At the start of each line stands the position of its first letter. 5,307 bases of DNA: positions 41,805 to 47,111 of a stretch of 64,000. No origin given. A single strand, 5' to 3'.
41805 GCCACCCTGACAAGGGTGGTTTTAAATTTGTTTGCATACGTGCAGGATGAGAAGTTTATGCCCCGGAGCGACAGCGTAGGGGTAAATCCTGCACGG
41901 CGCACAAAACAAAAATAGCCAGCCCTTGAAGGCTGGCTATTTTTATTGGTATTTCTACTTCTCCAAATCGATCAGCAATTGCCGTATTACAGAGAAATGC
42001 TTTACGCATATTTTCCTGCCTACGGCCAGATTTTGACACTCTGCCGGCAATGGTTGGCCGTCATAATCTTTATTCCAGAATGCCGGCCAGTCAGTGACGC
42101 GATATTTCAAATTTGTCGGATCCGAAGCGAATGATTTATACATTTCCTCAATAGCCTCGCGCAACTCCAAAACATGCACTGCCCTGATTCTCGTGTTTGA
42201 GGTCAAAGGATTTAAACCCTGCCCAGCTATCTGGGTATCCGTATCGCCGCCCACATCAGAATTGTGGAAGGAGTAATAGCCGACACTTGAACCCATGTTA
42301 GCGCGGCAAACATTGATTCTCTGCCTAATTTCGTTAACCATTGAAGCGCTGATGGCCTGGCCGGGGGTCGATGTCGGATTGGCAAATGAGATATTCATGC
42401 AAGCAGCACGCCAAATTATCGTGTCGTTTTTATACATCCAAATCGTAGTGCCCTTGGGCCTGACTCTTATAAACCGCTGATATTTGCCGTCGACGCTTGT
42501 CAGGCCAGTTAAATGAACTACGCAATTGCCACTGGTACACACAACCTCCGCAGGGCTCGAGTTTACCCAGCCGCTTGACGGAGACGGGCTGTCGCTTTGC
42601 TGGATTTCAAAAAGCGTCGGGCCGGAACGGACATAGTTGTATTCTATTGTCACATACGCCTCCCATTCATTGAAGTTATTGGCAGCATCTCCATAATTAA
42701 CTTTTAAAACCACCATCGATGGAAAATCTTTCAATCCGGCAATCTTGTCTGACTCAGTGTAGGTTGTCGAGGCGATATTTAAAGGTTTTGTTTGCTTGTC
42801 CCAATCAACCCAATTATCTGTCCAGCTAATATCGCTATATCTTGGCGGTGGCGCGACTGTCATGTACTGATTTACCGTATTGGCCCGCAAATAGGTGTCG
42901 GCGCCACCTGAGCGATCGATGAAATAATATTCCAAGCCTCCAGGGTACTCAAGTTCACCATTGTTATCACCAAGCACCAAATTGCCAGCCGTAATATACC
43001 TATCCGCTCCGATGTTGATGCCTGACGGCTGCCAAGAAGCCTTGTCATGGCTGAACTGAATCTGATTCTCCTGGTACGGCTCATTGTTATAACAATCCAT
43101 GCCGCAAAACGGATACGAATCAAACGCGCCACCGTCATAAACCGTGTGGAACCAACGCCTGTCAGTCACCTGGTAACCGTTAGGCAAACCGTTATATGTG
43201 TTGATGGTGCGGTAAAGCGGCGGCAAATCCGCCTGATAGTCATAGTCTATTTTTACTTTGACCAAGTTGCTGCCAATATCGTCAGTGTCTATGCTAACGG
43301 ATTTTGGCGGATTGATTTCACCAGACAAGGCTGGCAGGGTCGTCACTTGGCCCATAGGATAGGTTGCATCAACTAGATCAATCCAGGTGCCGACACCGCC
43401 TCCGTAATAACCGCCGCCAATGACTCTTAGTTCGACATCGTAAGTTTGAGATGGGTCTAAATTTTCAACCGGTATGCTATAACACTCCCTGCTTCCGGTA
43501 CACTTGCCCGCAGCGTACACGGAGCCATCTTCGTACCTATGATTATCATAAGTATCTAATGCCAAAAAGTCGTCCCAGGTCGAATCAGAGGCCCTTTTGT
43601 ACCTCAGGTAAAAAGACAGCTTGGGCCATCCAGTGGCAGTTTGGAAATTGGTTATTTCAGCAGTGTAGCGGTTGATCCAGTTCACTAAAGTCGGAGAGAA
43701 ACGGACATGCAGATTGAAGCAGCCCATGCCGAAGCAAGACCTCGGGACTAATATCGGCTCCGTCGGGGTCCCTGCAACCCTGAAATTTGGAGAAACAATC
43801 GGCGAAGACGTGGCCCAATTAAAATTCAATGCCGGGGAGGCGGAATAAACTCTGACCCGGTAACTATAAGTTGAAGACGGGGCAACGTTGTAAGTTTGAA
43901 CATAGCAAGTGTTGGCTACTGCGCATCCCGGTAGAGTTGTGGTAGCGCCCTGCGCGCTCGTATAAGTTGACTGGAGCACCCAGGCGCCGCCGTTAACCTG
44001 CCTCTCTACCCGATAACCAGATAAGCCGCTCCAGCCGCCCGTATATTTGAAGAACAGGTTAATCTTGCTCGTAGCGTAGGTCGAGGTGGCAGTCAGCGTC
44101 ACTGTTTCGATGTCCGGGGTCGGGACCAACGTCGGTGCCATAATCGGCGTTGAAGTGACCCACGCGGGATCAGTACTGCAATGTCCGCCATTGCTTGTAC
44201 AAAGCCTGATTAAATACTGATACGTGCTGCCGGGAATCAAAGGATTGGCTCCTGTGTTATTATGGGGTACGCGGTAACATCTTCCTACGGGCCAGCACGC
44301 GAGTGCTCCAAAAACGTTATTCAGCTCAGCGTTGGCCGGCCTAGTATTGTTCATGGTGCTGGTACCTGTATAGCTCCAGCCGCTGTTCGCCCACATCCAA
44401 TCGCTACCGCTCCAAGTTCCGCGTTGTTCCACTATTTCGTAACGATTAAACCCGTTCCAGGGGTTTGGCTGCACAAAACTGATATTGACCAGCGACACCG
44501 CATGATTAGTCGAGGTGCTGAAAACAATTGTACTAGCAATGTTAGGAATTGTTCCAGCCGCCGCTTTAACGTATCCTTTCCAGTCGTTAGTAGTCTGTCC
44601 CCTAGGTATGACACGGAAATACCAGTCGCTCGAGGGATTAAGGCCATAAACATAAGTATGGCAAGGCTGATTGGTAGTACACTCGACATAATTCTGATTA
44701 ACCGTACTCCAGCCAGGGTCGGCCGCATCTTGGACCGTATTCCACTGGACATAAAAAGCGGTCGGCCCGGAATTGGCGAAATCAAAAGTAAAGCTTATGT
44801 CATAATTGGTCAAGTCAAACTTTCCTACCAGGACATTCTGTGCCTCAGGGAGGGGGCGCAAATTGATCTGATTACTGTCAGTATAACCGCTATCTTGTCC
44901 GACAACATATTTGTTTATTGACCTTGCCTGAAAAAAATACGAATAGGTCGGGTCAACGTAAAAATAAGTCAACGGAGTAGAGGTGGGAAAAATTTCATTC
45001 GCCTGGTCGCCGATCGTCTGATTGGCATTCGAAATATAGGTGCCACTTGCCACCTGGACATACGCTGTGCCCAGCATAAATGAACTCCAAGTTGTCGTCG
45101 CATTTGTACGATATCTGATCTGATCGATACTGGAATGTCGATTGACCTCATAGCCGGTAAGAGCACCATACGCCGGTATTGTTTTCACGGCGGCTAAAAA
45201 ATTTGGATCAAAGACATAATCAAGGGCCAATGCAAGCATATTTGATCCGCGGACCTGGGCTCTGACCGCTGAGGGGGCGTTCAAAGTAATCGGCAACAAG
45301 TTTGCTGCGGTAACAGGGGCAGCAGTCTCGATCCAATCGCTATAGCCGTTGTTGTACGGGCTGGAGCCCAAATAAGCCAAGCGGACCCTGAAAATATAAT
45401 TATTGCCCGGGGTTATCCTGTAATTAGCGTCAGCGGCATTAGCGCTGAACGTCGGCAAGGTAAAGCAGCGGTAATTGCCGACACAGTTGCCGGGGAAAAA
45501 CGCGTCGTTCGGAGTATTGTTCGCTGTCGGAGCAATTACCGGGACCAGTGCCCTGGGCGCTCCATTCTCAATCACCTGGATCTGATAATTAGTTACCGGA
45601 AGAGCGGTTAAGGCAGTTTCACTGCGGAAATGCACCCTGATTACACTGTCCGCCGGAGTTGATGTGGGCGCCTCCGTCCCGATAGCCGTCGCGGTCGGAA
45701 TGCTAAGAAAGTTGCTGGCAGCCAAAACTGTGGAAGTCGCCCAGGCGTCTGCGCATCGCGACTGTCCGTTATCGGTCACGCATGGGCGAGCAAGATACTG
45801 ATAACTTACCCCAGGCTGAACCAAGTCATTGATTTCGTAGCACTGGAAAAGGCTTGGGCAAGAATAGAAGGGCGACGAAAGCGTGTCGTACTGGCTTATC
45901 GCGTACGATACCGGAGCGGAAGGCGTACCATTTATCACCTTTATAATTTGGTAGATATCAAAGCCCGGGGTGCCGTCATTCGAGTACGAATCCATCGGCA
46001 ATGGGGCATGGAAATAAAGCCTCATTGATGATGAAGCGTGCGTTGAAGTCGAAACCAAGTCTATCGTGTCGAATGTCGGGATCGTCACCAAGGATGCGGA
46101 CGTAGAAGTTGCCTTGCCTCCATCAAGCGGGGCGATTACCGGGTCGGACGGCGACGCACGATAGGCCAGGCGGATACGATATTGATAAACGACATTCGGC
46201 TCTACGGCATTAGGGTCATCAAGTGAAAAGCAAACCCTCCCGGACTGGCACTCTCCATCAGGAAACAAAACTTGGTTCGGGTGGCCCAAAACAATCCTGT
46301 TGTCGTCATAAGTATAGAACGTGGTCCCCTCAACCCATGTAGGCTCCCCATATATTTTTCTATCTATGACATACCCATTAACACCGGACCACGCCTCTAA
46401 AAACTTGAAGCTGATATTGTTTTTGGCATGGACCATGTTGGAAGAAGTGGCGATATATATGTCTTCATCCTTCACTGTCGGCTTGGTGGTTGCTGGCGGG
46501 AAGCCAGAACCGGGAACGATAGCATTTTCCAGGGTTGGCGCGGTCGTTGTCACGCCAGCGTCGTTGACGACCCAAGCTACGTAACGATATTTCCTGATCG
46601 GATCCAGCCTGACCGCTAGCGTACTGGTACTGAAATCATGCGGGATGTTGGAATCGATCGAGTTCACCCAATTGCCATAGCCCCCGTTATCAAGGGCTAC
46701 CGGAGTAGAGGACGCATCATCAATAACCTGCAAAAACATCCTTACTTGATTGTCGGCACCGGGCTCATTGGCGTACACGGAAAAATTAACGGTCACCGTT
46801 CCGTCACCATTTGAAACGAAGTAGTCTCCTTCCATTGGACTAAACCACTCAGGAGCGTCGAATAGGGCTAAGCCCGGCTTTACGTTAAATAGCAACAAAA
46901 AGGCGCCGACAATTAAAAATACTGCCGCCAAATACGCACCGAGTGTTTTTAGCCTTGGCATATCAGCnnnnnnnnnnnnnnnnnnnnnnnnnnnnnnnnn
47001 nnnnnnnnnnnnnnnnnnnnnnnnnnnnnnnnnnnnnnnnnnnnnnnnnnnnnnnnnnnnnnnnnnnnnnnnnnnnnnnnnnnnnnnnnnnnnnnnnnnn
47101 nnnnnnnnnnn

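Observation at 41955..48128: Three-gene surface operon ending in a 1668-aa FN3-like repeat protein with a recurrent disulfide-loop insertion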

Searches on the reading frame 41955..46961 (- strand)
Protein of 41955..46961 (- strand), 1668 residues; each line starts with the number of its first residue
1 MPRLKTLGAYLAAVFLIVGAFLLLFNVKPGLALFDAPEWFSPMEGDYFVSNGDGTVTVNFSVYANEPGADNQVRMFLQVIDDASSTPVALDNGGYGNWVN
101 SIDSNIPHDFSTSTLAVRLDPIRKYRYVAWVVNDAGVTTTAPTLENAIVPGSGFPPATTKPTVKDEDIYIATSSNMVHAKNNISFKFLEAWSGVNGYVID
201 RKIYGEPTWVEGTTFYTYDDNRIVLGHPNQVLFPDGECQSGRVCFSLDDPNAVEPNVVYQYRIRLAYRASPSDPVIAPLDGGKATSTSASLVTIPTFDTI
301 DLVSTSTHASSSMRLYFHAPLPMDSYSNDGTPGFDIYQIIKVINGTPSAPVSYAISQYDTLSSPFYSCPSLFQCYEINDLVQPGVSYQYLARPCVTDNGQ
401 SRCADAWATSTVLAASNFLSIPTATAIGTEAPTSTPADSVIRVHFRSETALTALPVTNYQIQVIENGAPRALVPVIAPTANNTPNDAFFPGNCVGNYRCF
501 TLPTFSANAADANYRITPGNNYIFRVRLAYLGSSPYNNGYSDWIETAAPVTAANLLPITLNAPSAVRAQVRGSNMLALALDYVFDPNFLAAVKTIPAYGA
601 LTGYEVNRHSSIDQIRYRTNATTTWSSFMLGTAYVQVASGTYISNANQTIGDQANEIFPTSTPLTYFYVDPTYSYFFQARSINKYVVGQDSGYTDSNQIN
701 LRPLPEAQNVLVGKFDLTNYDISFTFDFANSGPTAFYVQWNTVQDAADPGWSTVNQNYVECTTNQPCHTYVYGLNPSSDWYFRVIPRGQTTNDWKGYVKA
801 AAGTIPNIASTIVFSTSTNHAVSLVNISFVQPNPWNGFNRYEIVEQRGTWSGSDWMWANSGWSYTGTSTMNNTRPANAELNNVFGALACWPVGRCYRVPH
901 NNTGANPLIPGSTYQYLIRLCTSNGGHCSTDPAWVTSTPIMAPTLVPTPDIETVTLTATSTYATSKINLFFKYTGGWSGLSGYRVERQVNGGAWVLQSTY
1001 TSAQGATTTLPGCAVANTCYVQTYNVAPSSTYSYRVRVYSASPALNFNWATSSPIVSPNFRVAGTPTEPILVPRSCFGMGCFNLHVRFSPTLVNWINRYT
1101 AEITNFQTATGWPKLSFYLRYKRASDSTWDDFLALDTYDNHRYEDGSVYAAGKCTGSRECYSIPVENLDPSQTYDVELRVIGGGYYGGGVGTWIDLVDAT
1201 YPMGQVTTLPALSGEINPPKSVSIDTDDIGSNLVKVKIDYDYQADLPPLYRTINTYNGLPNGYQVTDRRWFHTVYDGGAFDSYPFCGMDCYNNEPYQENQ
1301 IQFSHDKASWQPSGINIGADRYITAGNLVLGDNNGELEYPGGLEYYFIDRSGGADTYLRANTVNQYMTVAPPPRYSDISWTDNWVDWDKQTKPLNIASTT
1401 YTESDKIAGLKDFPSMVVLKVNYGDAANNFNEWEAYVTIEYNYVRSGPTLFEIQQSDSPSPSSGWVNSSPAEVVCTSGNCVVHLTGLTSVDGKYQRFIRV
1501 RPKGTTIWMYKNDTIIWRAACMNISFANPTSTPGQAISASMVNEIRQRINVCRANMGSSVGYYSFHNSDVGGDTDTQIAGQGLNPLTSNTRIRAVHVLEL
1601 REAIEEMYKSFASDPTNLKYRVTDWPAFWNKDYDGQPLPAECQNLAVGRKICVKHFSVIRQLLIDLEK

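Call 3: search_protein_families(library=pfam, proteins=[window:41955-46961:-], max_evalue=1)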
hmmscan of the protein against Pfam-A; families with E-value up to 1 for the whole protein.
window:41955-46961:- (1668 aa): 2 families
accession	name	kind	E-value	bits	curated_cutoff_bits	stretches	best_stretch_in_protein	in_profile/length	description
PF21605.3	CRLF2-like_D2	-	0.005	17.3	27.3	0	1016-1045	47-76/94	Cytokine receptor-like factor 2-like, D2 domain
PF16655.11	PhoD_N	-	0.062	14.3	30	0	735-790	27-82/90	PhoD-like phosphatase, N-terminal domain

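Call 4: search_protein_families(library=ncbifam, proteins=[window:41955-46961:-], max_evalue=1)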
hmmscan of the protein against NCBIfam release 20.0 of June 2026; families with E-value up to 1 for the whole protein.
window:41955-46961:- (1668 aa): 1 family
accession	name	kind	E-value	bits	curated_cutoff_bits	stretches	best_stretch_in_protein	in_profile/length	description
NF038034.1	lactGbeta_entB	subfamily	0.11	12.8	37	1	1175-1201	3-26/38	lactococcin G-beta/enterocin 1071B family bacteriocin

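Call 6: find_homologous_proteins(query=window:41955-46961:-)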
Query window:41955-46961:- (1668 aa): 5 proteins with E <= 0.001 among 8000 candidates.
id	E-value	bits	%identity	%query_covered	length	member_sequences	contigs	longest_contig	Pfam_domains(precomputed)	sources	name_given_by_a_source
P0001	0.0e+0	3917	100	100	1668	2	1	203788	-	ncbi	-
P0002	0.0e+0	2863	74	100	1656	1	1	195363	-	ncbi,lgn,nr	ncbi:hypothetical protein HGA34_03080 [Candidatus Falkowbacteria bacterium]|nr:hypothetical protein 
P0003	0.0e+0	2774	71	99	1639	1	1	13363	-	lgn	-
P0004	0.0e+0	2614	68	100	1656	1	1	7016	-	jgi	-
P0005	0.0e+0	2270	60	100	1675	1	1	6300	-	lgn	-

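Call 8: search_solved_structures(query=window:41955-46961:-, max_evalue=1)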
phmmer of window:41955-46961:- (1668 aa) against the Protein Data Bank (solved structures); distinct sequences matched with E-value up to 1: 1.
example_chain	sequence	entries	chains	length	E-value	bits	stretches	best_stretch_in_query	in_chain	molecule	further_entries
8zhs_C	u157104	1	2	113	0.76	10.2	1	1497-1538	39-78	C-terminal Bte1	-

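Call 22: find_encoding_contigs(protein=P0002, flank=10000, max_places=3)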
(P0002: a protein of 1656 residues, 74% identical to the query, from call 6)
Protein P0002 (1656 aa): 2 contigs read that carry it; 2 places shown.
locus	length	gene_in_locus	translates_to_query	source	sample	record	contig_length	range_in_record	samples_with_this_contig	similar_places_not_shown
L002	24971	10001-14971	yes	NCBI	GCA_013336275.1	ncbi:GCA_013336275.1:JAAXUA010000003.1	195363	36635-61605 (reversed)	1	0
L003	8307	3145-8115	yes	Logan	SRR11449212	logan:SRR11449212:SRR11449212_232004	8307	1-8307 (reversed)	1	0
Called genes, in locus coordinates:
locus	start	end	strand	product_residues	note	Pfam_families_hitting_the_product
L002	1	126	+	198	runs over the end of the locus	PF12917:YfbR-like, PF13023:HD_3, PF01966:HD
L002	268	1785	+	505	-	PF00206:Lyase_1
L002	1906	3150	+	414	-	PF00464:SHMT, PF00155:Aminotran_1_2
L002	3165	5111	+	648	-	PF09972:DUF2207, PF20990:DUF2207_C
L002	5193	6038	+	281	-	PF00763:THF_DHG_CYH, PF02882:THF_DHG_CYH_C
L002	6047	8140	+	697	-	PF04851:ResIII (weak), PF00270:DEAD, PF00271:Helicase_C, PF16124:RecQ_Zn_bind, PF14493:HTH_40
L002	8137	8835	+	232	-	PF08003:Methyltransf_9 (weak), PF13489:Methyltransf_23, PF13847:Methyltransf_31, PF08241:Methyltransf_11, PF08242:Methyltransf_12, PF13649:Methyltransf_25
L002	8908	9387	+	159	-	-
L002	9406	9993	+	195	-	-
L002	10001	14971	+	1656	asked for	-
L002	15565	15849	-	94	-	PF00216:Bac_DNA_binding, PF18291:HU-HIG (weak), PF18175:HU-CCDC81_bac_2 (faint)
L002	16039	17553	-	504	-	PF12072:RNase_Y_N, PF00013:KH_1, PF22891:KH_PNO1_2nd (weak), PF08668:HDOD (faint), PF01966:HD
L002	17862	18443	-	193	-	PF00574:CLP_protease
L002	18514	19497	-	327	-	PF01368:DHH, PF02272:DHHA1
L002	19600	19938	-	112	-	PF02033:RBFA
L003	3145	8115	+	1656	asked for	-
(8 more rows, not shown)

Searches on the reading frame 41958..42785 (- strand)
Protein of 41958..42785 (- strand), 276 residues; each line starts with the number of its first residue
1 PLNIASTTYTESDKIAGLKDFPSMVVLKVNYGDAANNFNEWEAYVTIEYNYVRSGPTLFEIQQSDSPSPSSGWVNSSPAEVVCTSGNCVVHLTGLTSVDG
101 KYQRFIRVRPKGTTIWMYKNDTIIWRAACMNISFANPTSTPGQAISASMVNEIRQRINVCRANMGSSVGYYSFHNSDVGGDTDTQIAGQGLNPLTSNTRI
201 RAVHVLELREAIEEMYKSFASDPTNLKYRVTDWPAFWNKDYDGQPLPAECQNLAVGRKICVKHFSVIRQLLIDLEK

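Call 37: predict_structure(alignment_id=A4)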
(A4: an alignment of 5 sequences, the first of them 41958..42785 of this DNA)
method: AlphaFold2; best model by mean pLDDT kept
length: 276 residues; sequences in the alignment: 5
mean_pLDDT: 46.2   pTM: 0.38
mean pLDDT of the five models: 46.2, 44.7, 43.4, 38.9, 33.3
residues with pLDDT >= 90: 0; 70-90: 47; 50-70: 47; < 50: 182
segments of 3 or more residues with pLDDT < 50: 1-23, 119-276
pLDDT, mean of each block of 10 residues (from residue 1): 24 27 56 54 71 68 71 84 80 70 70 62 31 34 37 43 31 22 27 31 38 41 38 39 42 29 36 36
secondary structure, 60 per line:
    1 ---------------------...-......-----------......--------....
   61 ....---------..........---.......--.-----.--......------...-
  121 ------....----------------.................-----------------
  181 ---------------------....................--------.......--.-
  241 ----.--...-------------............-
elements in order: E26-31 E43-48 E57-64 E74-83 E87-93 E105-110 E117-119 H127-130 H147-163 H202-221 H230-236 H264-275

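Call 51: fold_search(model_id=the predicted structure, library=pdb)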
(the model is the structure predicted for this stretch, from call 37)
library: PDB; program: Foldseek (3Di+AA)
matches with E <= 10: 1254; with E <= 0.001: 0
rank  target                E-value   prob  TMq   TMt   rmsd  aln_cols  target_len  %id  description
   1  6hqc                  7.4e-02  0.66  0.21  0.40   6.0       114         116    7  Structural investigation of the TasA anchoring protein TapA from Bacillus subtilis (released 2019-10-09)
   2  6obm_B                7.8e-02  0.75  0.21  0.42   6.4       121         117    6  Ricin A chain bound to VHH antibody V6A7 (released 2020-04-01)
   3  8aif_C                7.8e-02  0.54  0.19  0.36   7.1       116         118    6  TapA acts as specific chaperone in TasA non-amyloid filament formation (released 2023-04-12)
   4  2lt9_MODEL_1_A        7.8e-02  0.41  0.19  0.30  20.0       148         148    6  The solution structure of Ca2+ binding domain 2B of the third isoform of the Na+/Ca2+ exchanger (released 2012-08-01)
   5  8v9z                  9.4e-02  0.80  0.21  0.45   5.5       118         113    7  X-ray crystal structure of JGFN4 N76D complexed with fentanyl in monomer form (released 2024-08-07)
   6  3zlq_C                9.4e-02  0.57  0.19  0.39   7.3       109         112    8  BACE2 XAPERONE COMPLEX (released 2013-05-01)
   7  7t84_B                1.1e-01  0.63  0.20  0.39   6.1       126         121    5  Structure of angiotensin II type I receptor (AT1R) nanobody antagonist AT118i4h32 G26D T57I variant (released 2022-12-07)
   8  6nb3_H                1.2e-01  0.41  0.18  0.35   7.6       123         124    7  MERS-CoV complex with human neutralizing LCA60 antibody Fab fragment (state 1) (released 2019-02-06)
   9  4m3j_B                1.3e-01  0.41  0.19  0.36   7.6       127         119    9  Structure of a single-domain camelid antibody fragment cAb-H7S specific of the BlaP beta-lactamase from Bacillus liche (released 2014-08-06)
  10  6dbd_B                1.3e-01  0.54  0.20  0.40   7.0       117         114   11  Crystal Structure of VHH R326 (released 2018-07-18)
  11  8yvl_I                1.4e-01  0.69  0.21  0.41   6.3       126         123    7  Neuraminidase of A/California/04/2009 HIN1 in complex with CAV-F34 Fab (released 2025-07-02)
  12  1akp_MODEL_1_A        1.4e-01  0.63  0.20  0.43   7.6       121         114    9  SEQUENTIAL 1H,13C AND 15N NMR ASSIGNMENTS AND SOLUTION CONFORMATION OF APOKEDARCIDIN (released 1994-08-31)
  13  6qgx_B                1.4e-01  0.47  0.19  0.36   8.0       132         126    6  Crystal structure of E.coli BamA beta-barrel in complex with nanobody F7 (released 2019-06-26)
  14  7m1h_F                1.5e-01  0.47  0.19  0.37   8.3       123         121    8  Crystal structure of LC/A-JPU-C10-JPU-D12-JPU-B8-JPU-G3-ciA-F12-ciA-D12 (released 2021-12-22)
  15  8u3s_B                1.6e-01  0.47  0.20  0.37   6.7       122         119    7  Structure of human TIRR in complex with VHH4 nanobody (released 2024-09-04)
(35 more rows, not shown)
